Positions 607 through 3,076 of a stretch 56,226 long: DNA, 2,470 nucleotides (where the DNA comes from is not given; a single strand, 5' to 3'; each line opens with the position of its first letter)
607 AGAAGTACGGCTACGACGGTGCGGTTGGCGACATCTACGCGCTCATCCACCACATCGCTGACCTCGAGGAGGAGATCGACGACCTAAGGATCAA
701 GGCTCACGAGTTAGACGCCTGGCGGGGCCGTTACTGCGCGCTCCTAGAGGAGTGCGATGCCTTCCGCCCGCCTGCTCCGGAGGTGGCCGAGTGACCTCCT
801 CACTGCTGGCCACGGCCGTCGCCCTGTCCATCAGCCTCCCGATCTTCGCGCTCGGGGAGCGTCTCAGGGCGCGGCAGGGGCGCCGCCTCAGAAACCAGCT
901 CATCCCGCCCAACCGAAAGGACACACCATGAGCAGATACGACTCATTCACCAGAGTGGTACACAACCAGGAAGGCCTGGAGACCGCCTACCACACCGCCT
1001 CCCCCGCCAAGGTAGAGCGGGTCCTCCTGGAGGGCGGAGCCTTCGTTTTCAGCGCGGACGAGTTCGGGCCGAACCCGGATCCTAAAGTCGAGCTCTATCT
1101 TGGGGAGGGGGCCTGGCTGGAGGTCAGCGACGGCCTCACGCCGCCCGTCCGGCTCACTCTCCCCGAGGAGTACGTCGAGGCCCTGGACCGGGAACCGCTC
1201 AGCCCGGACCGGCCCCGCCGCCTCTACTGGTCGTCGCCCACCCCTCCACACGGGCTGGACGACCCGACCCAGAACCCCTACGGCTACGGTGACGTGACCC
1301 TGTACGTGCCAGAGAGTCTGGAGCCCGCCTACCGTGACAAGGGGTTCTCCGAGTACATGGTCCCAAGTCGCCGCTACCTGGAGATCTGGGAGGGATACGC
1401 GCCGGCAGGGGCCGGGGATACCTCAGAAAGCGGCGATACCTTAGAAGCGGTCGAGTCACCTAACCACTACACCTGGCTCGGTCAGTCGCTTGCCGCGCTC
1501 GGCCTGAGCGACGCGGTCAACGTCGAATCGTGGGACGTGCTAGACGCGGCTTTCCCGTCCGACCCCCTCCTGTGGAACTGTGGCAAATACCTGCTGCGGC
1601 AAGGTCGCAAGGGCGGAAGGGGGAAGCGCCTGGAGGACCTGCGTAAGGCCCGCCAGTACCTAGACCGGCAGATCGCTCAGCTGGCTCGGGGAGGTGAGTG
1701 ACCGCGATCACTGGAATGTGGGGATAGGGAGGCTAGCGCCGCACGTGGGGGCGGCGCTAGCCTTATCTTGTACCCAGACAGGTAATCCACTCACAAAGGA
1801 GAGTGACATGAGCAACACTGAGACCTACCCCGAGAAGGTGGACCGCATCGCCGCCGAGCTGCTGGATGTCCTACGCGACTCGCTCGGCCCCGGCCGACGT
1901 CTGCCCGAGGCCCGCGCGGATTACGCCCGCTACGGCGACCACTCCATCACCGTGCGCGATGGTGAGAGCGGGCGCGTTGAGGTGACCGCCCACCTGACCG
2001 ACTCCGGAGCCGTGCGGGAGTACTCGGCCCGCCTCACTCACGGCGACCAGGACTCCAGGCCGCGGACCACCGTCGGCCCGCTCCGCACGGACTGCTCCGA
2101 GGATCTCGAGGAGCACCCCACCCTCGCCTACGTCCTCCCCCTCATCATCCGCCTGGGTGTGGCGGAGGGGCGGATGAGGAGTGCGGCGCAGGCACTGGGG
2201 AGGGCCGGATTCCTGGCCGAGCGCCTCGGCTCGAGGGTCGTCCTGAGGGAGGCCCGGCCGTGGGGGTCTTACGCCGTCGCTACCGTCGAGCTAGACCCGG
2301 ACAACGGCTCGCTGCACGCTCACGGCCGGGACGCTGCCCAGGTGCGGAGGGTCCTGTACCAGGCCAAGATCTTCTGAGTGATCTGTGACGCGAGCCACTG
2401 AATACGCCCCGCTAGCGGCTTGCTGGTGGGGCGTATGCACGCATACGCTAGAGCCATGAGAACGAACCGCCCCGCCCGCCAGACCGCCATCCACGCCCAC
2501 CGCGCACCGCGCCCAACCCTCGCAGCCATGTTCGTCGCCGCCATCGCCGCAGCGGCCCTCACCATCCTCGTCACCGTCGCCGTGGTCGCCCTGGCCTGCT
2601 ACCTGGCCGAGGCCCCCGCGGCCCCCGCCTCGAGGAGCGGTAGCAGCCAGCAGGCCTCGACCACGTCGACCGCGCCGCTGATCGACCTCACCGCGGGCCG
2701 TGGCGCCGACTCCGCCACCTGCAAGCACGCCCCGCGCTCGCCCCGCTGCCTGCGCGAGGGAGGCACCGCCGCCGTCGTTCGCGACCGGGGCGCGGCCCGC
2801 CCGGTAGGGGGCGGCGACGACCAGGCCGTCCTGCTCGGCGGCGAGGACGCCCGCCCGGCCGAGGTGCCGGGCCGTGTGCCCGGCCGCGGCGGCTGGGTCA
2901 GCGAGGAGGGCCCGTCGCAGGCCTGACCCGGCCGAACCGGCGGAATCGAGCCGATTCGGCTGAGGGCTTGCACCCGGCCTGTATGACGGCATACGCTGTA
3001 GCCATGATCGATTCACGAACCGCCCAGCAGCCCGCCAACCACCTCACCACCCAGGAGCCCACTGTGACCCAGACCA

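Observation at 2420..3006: Genome-wide promoter/operator module: GGCTTGC -35, -10 overlapping a GTATG-N4/5-CATAC palindrome, frequently leaderless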

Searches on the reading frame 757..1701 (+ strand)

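Call 30: search_protein_families(library=phrogs, max_evalue=0.001, proteins=[window:757-1701:+])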
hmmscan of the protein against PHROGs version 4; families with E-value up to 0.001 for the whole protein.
window:757-1701:+ (314 aa): 7 families
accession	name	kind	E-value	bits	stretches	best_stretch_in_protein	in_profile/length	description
phrog_236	-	other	7e-12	46.6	1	227-309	236-305/431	nucleotide kinase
phrog_4943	-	unknown function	2e-07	32.6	1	215-309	79-159/166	-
phrog_1689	-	other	9.6e-07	29.9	1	229-308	164-233/243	nucleotide kinase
phrog_11324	-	other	1.1e-06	30.2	1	229-308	8-70/139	nucleotide kinase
phrog_4897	-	other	3.7e-06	28.2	1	223-309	106-180/186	kinase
phrog_2387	-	other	4.7e-05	24.6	1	254-309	14-71/147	nucleotide kinase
phrog_25460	-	unknown function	0.00025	21.8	1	273-309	107-140/144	-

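Call 75: search_protein_families(library=pfam, max_evalue=10, proteins=[window:757-1701:+])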
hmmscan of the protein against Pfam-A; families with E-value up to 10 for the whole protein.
window:757-1701:+ (314 aa): 1 family
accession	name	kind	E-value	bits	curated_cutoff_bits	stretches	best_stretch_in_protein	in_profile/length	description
PF11753.13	DUF3310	-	4.4e-05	23.9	24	1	257-303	13-60/60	Protein of unknwon function (DUF3310)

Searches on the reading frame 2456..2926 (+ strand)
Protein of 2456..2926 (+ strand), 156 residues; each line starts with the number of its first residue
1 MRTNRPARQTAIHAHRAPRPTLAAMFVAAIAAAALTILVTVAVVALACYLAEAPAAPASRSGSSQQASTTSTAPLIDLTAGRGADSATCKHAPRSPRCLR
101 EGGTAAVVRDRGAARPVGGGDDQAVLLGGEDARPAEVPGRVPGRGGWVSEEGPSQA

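Call 17: search_protein_families(library=pfam, max_evalue=0.01, proteins=[window:2456-2926:+])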
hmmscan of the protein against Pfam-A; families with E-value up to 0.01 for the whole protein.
window:2456-2926:+ (156 aa): 0 families

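Call 18: search_protein_families(library=phrogs, max_evalue=0.01, proteins=[window:2456-2926:+])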
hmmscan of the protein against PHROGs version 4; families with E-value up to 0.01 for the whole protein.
window:2456-2926:+ (156 aa): 0 families
